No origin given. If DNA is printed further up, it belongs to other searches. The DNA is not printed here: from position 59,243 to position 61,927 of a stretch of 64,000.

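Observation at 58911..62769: Xanthine-dehydrogenase-family enzyme in HcrCAB gene order with a [4Fe-4S]-type cysteine insertion in the FAD subunit: candidate 4-hydroxybenzoyl-CoA reductase-class dehydroxylase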

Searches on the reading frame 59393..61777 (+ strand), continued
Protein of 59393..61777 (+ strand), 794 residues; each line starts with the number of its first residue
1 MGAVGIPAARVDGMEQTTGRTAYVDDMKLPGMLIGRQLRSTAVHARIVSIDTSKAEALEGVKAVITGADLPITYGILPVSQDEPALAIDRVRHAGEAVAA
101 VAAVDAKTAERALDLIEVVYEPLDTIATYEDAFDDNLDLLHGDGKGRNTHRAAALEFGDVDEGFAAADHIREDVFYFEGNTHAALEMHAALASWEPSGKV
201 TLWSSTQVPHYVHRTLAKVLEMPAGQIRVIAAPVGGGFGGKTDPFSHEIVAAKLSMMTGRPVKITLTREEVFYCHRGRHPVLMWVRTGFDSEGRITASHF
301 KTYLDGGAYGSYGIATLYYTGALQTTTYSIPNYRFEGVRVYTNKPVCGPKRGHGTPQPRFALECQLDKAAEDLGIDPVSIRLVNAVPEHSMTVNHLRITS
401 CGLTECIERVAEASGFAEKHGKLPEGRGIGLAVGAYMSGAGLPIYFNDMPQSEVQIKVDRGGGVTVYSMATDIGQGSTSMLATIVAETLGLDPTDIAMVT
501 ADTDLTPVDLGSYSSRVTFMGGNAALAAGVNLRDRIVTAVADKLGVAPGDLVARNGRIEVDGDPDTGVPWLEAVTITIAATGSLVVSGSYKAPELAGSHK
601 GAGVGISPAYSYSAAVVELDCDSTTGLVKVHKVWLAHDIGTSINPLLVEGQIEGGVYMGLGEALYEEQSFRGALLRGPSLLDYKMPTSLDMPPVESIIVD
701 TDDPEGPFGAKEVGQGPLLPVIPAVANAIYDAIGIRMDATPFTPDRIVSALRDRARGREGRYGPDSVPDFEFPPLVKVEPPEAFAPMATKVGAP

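Call 39: search_protein_families(library=pfam, max_evalue=0.00001, proteins=[L019:6652-7182:+, L019:7366-8316:+, L019:8439-9323:+, L019:14101-14718:+, L019:14879-15466:+, L019:4751-6532:-, L019:3238-4545:-, L019:1883-3118:+, L012:3563-4345:-, L009:4785-5819:+])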
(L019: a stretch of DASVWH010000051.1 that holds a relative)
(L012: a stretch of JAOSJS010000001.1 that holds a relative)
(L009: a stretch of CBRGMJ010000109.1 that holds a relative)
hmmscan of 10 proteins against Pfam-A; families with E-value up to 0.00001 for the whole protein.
L019:6652-7182:+ (176 aa): 1 family
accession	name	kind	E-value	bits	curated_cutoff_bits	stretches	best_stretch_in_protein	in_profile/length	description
PF01288.25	HPPK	-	8.5e-36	123.3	25.7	1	17-145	1-116/116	7,8-dihydro-6-hydroxymethylpterin-pyrophosphokinase (HPPK)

L019:7366-8316:+ (316 aa): 2 families
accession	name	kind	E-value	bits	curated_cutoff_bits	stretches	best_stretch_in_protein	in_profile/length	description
PF02548.21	Pantoate_transf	-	4.6e-114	380.6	28.7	1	31-288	1-258/259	Ketopantoate hydroxymethyltransferase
PF13714.12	PEP_mutase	-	1.1e-06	28.9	31.5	1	38-152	2-115/240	Phosphoenolpyruvate phosphomutase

L019:8439-9323:+ (294 aa): 1 family
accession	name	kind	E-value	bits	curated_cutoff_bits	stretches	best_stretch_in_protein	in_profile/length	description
PF02569.21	Pantoate_ligase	-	8.6e-109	363.3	20.7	1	3-280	2-268/268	Pantoate-beta-alanine ligase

L019:14101-14718:+ (205 aa): 2 families
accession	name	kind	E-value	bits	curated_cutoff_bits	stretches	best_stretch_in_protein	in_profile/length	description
PF12804.13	NTP_transf_3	-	1.3e-38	133.2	27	1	6-165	1-157/160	MobA-like NTP transferase domain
PF01128.25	IspD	-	3.2e-07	30.8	27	1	4-129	1-129/221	2-C-methyl-D-erythritol 4-phosphate cytidylyltransferase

L019:14879-15466:+ (195 aa): 3 families
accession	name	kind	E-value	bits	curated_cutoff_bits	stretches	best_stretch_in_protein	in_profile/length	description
PF00578.27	AhpC-TSA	-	2.4e-20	73.2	26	1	46-165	4-120/124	AhpC/TSA family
PF08534.16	Redoxin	-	4.9e-14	52.8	26.6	1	49-165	8-127/148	Redoxin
PF13905.12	Thioredoxin_8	-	3.4e-08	34.1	27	1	67-165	1-93/94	Thioredoxin-like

L019:4751-6532:- (593 aa): 0 families

L019:3238-4545:- (435 aa): 1 family
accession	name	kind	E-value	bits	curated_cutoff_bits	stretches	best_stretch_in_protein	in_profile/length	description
PF04326.19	SLFN_AlbA_2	-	8e-21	75.2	25.3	1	45-156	1-117/118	Schlafen, AlbA_2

L019:1883-3118:+ (411 aa): 0 families

L012:3563-4345:- (260 aa): 2 families
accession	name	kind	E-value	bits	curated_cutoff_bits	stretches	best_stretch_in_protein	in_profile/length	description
PF00378.25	ECH_1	-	3.5e-59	200.6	27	1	11-259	3-250/251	Enoyl-CoA hydratase/isomerase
PF16113.10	ECH_2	-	1e-26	94.7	27.2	1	15-250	2-239/335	Enoyl-CoA hydratase/isomerase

L009:4785-5819:+ (345 aa): 1 family
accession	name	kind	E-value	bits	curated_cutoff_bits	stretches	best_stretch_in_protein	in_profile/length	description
PF00501.34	AMP-binding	-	5.5e-08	32.5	29.9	1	102-264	166-329/384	AMP-binding enzyme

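Call 52: search_protein_representatives(protein=window:59393-61774:+)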
Query: 794 residues. Proteins with E-value up to 0.001 (for the whole library): 51512; up to 1e-10: 23170; up to 1e-30: 5796. The best 150 are listed.
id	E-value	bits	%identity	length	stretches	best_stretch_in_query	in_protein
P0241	0.0e+00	1038.3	59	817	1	4-782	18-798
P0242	5.3e-282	954.3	59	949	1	9-757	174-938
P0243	1.8e-242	823.6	53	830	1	4-761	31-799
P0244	1.3e-223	761.3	50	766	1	9-756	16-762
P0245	5.6e-222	755.8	49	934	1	4-752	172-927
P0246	5.1e-221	752.7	50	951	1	6-753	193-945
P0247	1.2e-220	751.5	48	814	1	4-758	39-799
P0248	4.8e-213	726.3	47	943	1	3-755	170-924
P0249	2.5e-211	720.6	49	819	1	4-753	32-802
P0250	9.4e-207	705.5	52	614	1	167-757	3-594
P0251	5.4e-199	679.8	46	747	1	17-757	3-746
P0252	1.7e-197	674.9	56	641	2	5-326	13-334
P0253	8.2e-196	669.3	45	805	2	9-541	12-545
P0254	1.0e-193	662.4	62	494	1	2-481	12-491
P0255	2.3e-190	651.3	56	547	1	258-779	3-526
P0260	2.2e-176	605.0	41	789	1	4-757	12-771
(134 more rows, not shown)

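Call 55: find_encoding_contigs(protein=P0110, flank=10000, max_places=1)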
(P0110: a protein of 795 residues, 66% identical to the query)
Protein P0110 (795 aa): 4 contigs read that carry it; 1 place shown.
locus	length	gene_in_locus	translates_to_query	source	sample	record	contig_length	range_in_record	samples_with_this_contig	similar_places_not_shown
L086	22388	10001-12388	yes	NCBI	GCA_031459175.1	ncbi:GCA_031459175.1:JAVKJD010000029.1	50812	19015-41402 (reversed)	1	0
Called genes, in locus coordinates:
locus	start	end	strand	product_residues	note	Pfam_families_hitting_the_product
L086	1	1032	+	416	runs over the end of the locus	PF01979:Amidohydro_1, PF07969:Amidohydro_3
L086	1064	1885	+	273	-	PF01048:PNP_UDP_1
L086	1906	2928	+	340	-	PF01408:GFO_IDH_MocA, PF02894:GFO_IDH_MocA_C, PF22725:GFO_IDH_MocA_C3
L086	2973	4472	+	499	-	PF01979:Amidohydro_1, PF07969:Amidohydro_3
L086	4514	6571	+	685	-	PF14871:GHL6, PF02638:GHL10 (weak), PF08532:Glyco_hydro_42M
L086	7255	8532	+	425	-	PF02638:GHL10, PF16373:DUF4985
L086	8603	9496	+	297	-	PF12802:MarR_2 (weak), PF25213:HVO_A0261_N (weak), PF09339:HTH_IclR, PF01614:IclR_C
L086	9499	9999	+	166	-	PF00111:Fer2, PF01799:Fer2_2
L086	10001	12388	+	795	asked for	PF01315:Ald_Xan_dh_C, PF02738:MoCoBD_1, PF20256:MoCoBD_2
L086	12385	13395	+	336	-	PF00941:FAD_binding_5, PF03450:CO_deh_flav_C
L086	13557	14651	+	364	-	PF01717:Meth_synt_2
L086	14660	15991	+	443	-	PF00501:AMP-binding, PF14535:AMP-binding_C_2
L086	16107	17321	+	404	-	PF13433:Peripla_BP_5 (weak), PF13458:Peripla_BP_6, PF01094:ANF_receptor, PF13433:Peripla_BP_5 (weak)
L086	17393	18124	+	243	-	PF00005:ABC_tran, PF12399:BCA_ABC_TP_C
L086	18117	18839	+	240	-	PF00005:ABC_tran, PF13304:AAA_21 (faint)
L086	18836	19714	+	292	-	PF02653:BPD_transp_2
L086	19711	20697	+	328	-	PF02653:BPD_transp_2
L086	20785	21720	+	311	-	PF05138:PaaA_PaaC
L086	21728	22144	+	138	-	PF01883:FeS_assembly_P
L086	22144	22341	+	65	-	-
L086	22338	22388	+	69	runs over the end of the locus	-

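Call 56: find_encoding_contigs(protein=P0120, flank=10000, max_places=1)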
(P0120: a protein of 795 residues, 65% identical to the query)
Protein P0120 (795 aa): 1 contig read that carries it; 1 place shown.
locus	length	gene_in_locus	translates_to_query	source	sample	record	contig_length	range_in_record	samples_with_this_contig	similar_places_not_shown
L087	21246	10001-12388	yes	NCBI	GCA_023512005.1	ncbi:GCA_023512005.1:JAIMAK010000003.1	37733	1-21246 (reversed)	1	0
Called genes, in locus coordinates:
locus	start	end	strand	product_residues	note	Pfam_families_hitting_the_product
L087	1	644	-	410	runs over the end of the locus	PF07690:MFS_1, PF00083:Sugar_tr (faint), PF12832:MFS_1_like (weak), PF07690:MFS_1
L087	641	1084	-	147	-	PF02566:OsmC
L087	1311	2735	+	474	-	PF00171:Aldedh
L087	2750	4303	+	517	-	PF00501:AMP-binding, PF13193:AMP-binding_C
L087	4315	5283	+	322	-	PF01144:CoA_trans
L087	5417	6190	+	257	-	PF01144:CoA_trans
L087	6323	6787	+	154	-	PF01575:MaoC_dehydratas, PF13452:FAS1_DH_region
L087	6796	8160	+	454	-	PF02638:GHL10, PF16373:DUF4985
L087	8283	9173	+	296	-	PF09339:HTH_IclR, PF12802:MarR_2, PF01047:MarR (weak), PF01614:IclR_C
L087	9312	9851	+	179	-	PF00111:Fer2, PF01799:Fer2_2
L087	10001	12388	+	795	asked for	PF01315:Ald_Xan_dh_C, PF02738:MoCoBD_1, PF20256:MoCoBD_2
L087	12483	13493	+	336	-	PF00941:FAD_binding_5, PF03450:CO_deh_flav_C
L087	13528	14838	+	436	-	PF00501:AMP-binding, PF14535:AMP-binding_C_2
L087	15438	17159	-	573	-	PF00271:Helicase_C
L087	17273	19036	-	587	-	PF00270:DEAD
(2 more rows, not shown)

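Call 57: find_encoding_contigs(protein=P0096, flank=10000, max_places=1)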
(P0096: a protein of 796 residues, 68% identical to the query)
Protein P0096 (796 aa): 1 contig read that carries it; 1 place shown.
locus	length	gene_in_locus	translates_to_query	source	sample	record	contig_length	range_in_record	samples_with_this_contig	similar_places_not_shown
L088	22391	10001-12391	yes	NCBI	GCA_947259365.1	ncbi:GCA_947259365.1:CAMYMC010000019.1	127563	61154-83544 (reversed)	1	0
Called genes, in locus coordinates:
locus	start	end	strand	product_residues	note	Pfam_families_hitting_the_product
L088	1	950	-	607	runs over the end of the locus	PF00391:PEP-utilizers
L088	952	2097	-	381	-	PF01326:PPDK_N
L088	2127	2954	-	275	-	PF00702:Hydrolase, PF13344:Hydrolase_6, PF13419:HAD_2 (faint), PF13242:Hydrolase_like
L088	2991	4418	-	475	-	PF20695:UbiD_N, PF01977:UbiD, PF20696:UbiD_C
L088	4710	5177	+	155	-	PF01243:PNPOx_N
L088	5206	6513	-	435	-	PF00501:AMP-binding, PF14535:AMP-binding_C_2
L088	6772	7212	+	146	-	PF12172:zf-ChsH2, PF01796:OB_ChsH2_C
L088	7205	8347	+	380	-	PF00108:Thiolase_N, PF00109:ketoacyl-synt (weak), PF02803:Thiolase_C, PF22691:Thiolase_C_1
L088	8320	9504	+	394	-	PF04303:PrpF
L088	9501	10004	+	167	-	PF00111:Fer2, PF13085:Fer2_3 (weak), PF01799:Fer2_2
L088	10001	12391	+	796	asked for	PF01315:Ald_Xan_dh_C, PF02738:MoCoBD_1, PF20256:MoCoBD_2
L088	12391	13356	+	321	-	PF00941:FAD_binding_5, PF03450:CO_deh_flav_C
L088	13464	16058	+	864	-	PF13191:AAA_16, PF00196:GerE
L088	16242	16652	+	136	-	-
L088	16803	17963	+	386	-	PF06050:HGD-D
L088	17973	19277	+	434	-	PF06050:HGD-D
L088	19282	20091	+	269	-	PF01869:BcrAD_BadFG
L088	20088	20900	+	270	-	PF01869:BcrAD_BadFG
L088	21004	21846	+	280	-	PF01144:CoA_trans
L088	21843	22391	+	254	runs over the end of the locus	PF01144:CoA_trans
